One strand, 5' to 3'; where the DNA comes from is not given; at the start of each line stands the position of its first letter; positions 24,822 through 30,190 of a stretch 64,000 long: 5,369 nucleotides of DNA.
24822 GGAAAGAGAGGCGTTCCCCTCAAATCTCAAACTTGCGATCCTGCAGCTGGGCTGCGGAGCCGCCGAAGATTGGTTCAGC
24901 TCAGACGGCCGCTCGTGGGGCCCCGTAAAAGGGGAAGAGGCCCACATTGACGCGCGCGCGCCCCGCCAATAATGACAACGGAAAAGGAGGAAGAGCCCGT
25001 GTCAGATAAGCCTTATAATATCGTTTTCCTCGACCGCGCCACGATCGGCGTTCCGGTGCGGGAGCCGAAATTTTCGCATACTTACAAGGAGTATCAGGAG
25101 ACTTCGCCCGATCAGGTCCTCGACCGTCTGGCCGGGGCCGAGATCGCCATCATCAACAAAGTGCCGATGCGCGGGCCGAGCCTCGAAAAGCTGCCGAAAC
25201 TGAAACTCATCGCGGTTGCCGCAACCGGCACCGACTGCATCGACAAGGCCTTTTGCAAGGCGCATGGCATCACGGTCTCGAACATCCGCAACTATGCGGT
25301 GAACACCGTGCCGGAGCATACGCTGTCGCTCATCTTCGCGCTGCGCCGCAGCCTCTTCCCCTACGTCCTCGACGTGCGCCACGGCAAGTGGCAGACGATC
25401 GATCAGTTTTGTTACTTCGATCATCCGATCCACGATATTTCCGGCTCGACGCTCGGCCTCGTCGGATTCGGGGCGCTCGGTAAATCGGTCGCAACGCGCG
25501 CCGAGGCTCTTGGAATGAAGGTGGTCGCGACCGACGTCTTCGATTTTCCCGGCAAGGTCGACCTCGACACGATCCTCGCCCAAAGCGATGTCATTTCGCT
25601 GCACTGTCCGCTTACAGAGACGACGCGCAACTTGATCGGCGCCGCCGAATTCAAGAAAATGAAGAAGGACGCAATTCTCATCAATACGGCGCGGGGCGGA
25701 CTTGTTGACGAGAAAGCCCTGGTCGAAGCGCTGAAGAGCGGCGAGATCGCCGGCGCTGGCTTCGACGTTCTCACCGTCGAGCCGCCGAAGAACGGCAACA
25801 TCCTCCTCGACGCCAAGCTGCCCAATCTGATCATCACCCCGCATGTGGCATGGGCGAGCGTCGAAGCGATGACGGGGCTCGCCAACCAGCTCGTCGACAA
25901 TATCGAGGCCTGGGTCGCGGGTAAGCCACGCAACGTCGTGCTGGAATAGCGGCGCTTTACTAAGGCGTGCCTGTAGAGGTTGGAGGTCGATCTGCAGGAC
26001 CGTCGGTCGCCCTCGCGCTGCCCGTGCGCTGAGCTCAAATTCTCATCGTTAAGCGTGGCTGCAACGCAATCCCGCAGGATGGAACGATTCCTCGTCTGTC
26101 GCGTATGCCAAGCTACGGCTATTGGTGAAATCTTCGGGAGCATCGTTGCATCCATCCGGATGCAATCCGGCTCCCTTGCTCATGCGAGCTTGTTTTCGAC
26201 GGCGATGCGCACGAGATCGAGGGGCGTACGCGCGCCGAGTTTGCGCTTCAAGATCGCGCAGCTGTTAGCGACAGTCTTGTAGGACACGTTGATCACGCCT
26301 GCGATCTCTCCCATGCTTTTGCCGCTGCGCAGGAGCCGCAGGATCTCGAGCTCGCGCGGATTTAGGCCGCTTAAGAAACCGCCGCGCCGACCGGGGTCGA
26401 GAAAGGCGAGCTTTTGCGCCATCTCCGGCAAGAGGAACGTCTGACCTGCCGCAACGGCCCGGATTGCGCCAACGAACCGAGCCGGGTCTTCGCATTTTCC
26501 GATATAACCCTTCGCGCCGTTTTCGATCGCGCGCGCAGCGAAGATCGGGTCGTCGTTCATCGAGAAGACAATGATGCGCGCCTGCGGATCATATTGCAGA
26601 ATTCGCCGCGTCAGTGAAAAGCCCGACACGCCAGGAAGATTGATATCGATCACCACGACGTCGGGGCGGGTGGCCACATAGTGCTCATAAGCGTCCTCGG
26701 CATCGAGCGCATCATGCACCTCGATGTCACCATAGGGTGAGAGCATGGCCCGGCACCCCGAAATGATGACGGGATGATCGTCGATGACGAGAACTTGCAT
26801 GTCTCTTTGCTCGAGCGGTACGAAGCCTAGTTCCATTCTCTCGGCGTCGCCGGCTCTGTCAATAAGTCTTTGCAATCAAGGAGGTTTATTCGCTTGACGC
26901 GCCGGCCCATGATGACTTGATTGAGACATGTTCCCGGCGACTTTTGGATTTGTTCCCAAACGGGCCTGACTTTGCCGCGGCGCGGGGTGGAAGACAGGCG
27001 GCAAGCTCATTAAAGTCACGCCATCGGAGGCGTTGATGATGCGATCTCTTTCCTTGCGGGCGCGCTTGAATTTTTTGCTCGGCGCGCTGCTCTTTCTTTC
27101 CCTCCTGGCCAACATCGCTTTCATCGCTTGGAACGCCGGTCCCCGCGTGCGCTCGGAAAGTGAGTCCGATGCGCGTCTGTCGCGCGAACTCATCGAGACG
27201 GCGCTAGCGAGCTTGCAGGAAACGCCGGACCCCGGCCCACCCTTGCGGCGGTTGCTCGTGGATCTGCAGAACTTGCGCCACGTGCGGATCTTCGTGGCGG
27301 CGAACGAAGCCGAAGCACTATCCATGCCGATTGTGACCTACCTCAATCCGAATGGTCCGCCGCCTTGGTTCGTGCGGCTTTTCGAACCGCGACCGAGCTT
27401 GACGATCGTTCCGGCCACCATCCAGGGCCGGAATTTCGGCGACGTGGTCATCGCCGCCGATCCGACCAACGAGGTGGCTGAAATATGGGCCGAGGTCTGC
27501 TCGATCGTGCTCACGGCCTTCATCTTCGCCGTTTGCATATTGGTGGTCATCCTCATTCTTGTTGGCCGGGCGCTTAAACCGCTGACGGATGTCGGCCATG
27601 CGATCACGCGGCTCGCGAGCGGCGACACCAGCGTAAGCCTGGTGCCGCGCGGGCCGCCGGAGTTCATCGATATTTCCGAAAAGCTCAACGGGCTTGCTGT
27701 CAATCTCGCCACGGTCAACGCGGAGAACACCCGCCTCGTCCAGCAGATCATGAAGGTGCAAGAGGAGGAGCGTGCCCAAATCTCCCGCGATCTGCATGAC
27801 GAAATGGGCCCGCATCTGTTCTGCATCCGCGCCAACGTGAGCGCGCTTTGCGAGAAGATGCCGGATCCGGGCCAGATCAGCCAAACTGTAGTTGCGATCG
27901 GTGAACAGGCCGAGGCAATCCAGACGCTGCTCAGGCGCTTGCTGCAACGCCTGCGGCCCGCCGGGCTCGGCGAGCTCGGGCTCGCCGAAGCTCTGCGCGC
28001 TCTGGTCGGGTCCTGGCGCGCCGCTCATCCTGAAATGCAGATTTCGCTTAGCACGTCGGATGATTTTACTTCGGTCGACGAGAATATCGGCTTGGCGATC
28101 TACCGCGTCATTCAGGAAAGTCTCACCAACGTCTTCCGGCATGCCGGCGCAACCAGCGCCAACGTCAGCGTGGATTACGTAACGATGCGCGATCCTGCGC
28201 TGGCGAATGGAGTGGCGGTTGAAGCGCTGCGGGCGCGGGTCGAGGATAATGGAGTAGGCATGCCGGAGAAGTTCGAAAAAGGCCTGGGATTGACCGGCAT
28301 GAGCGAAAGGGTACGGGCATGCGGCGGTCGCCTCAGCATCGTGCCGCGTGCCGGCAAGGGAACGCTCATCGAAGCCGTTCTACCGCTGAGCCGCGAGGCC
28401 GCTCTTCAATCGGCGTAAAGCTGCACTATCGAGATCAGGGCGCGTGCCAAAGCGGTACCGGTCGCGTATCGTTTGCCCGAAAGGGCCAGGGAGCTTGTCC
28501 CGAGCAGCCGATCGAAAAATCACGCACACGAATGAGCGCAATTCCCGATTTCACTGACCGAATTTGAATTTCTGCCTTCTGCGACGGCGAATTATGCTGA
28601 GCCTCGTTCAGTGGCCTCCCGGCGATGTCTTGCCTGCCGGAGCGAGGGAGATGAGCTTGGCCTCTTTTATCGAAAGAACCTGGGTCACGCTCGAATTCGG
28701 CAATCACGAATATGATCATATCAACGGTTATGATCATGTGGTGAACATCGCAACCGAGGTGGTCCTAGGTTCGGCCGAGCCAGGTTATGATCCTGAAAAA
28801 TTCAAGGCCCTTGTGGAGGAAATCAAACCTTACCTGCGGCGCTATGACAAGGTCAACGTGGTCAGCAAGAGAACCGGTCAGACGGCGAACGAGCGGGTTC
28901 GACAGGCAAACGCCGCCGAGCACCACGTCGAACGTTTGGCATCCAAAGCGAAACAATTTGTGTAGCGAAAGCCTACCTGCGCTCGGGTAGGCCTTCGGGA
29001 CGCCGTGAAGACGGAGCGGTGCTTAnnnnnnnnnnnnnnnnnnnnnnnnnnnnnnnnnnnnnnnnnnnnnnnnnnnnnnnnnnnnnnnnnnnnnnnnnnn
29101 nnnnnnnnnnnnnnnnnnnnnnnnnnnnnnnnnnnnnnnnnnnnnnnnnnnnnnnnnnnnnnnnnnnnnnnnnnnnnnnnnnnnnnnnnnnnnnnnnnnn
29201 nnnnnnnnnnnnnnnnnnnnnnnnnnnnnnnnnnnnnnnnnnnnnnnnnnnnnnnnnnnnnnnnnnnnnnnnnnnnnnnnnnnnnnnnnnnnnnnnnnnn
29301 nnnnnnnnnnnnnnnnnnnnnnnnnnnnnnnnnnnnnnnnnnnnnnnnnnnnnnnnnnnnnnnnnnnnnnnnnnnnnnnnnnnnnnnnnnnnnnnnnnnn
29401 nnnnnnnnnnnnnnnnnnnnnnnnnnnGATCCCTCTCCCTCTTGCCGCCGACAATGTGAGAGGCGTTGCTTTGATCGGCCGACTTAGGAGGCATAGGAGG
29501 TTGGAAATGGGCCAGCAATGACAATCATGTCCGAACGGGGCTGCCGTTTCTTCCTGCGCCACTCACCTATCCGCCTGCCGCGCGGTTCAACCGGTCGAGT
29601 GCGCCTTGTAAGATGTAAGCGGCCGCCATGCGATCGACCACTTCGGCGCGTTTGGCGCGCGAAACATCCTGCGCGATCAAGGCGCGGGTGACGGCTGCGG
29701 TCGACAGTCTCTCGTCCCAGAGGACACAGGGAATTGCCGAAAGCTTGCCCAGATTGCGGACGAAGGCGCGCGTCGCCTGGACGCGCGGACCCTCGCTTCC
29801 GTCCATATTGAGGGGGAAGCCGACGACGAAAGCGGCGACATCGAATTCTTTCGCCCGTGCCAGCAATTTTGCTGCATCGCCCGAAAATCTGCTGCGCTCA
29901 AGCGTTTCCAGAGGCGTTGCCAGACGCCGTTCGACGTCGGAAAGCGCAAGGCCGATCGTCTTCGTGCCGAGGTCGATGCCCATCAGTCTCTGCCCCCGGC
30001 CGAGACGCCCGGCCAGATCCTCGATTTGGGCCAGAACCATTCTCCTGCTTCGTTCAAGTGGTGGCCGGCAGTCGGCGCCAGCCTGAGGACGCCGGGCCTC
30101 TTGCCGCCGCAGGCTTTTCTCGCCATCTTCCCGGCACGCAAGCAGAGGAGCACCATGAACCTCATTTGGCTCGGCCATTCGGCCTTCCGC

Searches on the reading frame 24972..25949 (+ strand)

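Call 11: search_protein_families(library=pfam, proteins=[window:24972-25949:+], max_evalue=0.001)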
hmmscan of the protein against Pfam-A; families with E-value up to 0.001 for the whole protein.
window:24972-25949:+ (325 aa): 2 families
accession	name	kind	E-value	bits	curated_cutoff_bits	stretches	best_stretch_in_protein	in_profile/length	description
PF02826.25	2-Hacid_dh_C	-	6.7e-55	185.6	25.1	1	118-293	1-178/178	D-isomer specific 2-hydroxyacid dehydrogenase, NAD binding domain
PF00389.36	2-Hacid_dh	-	5.3e-21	75.1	24.6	1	37-323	21-133/134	D-isomer specific 2-hydroxyacid dehydrogenase, catalytic domain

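Call 67: search_protein_families(library=ncbifam, proteins=[window:24972-25949:+], max_evalue=0.001)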
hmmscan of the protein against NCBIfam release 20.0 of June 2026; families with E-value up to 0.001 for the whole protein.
window:24972-25949:+ (325 aa): 23 families
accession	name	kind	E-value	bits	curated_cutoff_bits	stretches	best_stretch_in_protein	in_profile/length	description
NF005069.0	PRK06487.1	equivalog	1.5e-108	362.6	448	1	36-323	29-319/320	2-hydroxyacid dehydrogenase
NF005387.0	PRK06932.1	equivalog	3.1e-103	345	492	1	16-316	3-311/314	2-hydroxyacid dehydrogenase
NF006263.0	PRK08410.1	equivalog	8.6e-77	258.6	389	1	16-317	2-309/311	D-2-hydroxyacid dehydrogenase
TIGR01327.1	PGDH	equivalog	2.3e-57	195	454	1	63-321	49-307/525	phosphoglycerate dehydrogenase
NF009714.1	PRK13243.1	equivalog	9.2e-51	173.1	455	1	40-318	30-316/332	glyoxylate reductase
NF008759.0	PRK11790.1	equivalog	4.6e-46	157.3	404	1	46-313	45-315/410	phosphoglycerate dehydrogenase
NF011938.0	PRK15409.1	equivalog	2.8e-40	138.3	492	1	50-318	40-312/324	glyoxylate/hydroxypyruvate reductase GhrB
NF041369.1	Dhydh_Halo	equivalog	4e-39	134.6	400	1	80-315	59-295/305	D-2-hydroxyacid dehydrogenase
NF005750.0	PRK07574.1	equivalog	1.9e-36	126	329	1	69-319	107-361/386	NAD-dependent formate dehydrogenase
NF000492.1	vanH_gen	exception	2.4e-36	125.4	540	1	77-307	67-303/312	D-lactate dehydrogenase VanH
NF001309.0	PRK00257.1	equivalog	5.9e-31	107.8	434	1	156-314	114-277/379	4-phosphoerythronate dehydrogenase PdxB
NF000371.1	vanH_Agroup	exception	1.3e-30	106.8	700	1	77-304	72-305/322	VanH-A/VanH-Pt family D-lactate dehydrogenase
NF005027.0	PRK06436.1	equivalog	2.7e-29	102.2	261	1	76-323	49-288/303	2-hydroxyacid dehydrogenase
NF000004.1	vanH-D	exception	3.9e-29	101.8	550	1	77-296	73-298/323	D-lactate dehydrogenase VanH-D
NF000128.1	vanH-Sc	exception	4.7e-25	88.4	650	1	58-299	66-315/337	D-lactate dehydrogenase VanH-Sc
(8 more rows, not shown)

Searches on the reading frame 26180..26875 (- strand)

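Call 11: search_protein_families(library=pfam, proteins=[window:26180-26875:-], max_evalue=0.001)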
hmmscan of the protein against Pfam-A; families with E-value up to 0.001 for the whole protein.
window:26180-26875:- (231 aa): 2 families
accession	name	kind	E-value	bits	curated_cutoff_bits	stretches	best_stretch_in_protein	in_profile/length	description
PF00072.30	Response_reg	-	5.1e-24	85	30.2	1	28-138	1-110/111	Response regulator receiver domain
PF00196.25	GerE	-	1.9e-09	37.4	23.5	1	171-225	3-57/57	Bacterial regulatory proteins, luxR family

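Call 67: search_protein_families(library=ncbifam, proteins=[window:26180-26875:-], max_evalue=0.001)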
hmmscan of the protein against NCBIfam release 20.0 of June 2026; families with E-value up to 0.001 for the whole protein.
window:26180-26875:- (231 aa): 84 families (the best 25 are shown)
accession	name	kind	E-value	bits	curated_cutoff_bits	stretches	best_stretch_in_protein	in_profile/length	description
NF052445.1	RespRegMctR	equivalog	7.2e-39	133.3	300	1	26-230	2-204/205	two-component system response regulator MctR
NF007018.1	PRK09483.1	equivalog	5.9e-34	117.6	280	1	27-230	3-208/217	UvrY/SirA/GacA family response regulator transcription factor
NF011896.0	PRK15369.1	equivalog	1.1e-30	106.8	242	1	25-225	3-204/211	two component system response regulator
NF007403.0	PRK09935.1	equivalog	2.1e-27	96.1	271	1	27-227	5-206/210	fimbria biosynthesis transcriptional regulator FimZ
NF007419.0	PRK09958.1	equivalog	1.2e-25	90.4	251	1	26-230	1-203/204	acid-sensing system DNA-binding response regulator EvgA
NF007935.0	PRK10651.1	equivalog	5.6e-25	87.8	250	1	23-217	4-202/216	two-component system response regulator NarL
NF047785.1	respo_reg_MadR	equivalog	3e-23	82.3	300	1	27-225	2-203/209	MadR family response regulator transcription factor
NF007708.0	PRK10403.1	equivalog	6.7e-23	81.3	343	1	23-217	4-200/215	nitrate/nitrite response regulator protein NarP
NF007685.0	PRK10360.1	equivalog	8e-20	71.5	258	1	27-223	3-190/196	response regulator transcription factor UhpA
NF041830.1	RR_TF_ErdR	exception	1.7e-16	60.6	390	1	27-217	3-197/213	response regulator transcription factor ErdR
NF008098.0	PRK10840.1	equivalog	3.2e-16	59.5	235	1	25-216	3-196/216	response regulator transcription factor RcsB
NF041733.1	resp_reg_CseB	equivalog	2.1e-15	56.7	350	1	27-142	2-115/228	two-component system response regulator CseB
NF006900.1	PRK09390.1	equivalog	2.7e-14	53.2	255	1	25-228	4-200/203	response regulator FixJ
NF001965.0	PRK00742.1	subfamily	1.2e-12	47.8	293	1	25-129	3-109/357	chemotaxis-specific protein-glutamate methyltransferase CheB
NF009206.0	PRK12555.1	subfamily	3e-12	46.2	342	1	26-122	1-99/340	chemotaxis-specific protein-glutamate methyltransferase CheB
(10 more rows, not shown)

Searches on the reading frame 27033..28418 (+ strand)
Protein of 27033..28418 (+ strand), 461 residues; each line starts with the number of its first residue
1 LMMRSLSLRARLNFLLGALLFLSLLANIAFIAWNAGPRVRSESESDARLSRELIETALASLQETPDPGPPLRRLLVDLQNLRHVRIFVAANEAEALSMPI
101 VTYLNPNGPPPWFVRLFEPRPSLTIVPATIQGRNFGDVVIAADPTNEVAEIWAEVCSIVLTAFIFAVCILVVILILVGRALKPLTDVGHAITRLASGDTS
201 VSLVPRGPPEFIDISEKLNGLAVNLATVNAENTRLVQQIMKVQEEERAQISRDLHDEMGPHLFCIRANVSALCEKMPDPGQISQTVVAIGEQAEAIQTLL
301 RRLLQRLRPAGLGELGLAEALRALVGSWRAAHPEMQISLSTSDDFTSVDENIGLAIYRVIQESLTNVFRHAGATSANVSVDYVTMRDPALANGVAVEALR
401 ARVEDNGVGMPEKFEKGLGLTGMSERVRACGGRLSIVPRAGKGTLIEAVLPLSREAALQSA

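Call 11: search_protein_families(library=pfam, proteins=[window:27033-28418:+], max_evalue=0.001)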
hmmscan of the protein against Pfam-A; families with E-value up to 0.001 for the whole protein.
window:27033-28418:+ (461 aa): 2 families
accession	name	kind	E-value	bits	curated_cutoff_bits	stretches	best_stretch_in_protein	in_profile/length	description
PF07730.19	HisKA_3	-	1.2e-13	51.8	24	1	246-312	1-68/68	Histidine kinase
PF02518.31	HATPase_c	-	3.3e-11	44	26.4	1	355-453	5-110/111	Histidine kinase-, DNA gyrase B-, and HSP90-like ATPase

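Call 67: search_protein_families(library=ncbifam, proteins=[window:27033-28418:+], max_evalue=0.001)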
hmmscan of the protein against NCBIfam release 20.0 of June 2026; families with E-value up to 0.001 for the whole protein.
window:27033-28418:+ (461 aa): 10 families
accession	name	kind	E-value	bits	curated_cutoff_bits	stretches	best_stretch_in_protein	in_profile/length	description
NF008649.0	PRK11644.1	equivalog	3.6e-36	125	408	1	218-452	275-496/499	signal transduction histidine-protein kinase/phosphatase UhpB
NF052443.1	SensHisKinMctS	equivalog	1.5e-30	106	700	1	232-456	236-452/457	two-component system sensor histidine kinase MctS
NF052531.1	Strep_LiaS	equivalog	3e-22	79.3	450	1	154-452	41-327/328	envelope stress sensor histidine kinase LiaS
NF008184.0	PRK10935.1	equivalog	1.7e-17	63.3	553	1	233-454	352-561/565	nitrate/nitrite two-component system sensor histidine kinase NarQ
NF007896.0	PRK10600.1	equivalog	3.4e-17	62.3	578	1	236-446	381-579/598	nitrate/nitrite two-component system sensor histidine kinase NarX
NF047786.1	his_kin_MadS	equivalog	6.9e-09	35.3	500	1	232-437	215-420/434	MadS family sensor histidine kinase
NF033092.0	HK_WalK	equivalog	5.8e-07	28.5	725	1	125-231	145-252/594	cell wall metabolism sensor histidine kinase WalK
NF047322.1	HK_morpho_MacS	equivalog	1.1e-05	24.9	300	1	220-450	157-366/367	MacS family sensor histidine kinase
NF008468.0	PRK11360.1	equivalog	3.1e-05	22.5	646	0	138-239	177-277/616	two-component system sensor histidine kinase AtoS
NF008293.1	PRK11073.1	equivalog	0.00034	20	240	1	221-436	104-318/349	nitrogen regulation protein NR(II)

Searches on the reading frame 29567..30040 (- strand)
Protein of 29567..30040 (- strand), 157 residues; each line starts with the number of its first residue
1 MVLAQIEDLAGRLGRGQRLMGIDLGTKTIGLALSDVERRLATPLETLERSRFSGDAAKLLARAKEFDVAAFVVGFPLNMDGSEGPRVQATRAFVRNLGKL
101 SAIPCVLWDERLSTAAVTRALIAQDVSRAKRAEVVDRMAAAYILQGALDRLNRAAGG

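Call 35: search_protein_families(library=pfam, proteins=[window:29567-30040:-], max_evalue=0.001)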
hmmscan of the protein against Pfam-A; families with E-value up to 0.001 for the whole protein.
window:29567-30040:- (157 aa): 1 family
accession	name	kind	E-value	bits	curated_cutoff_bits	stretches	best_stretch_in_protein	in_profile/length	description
PF03652.20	RuvX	-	1.4e-40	139.2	29.2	1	17-149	1-133/134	Holliday junction resolvase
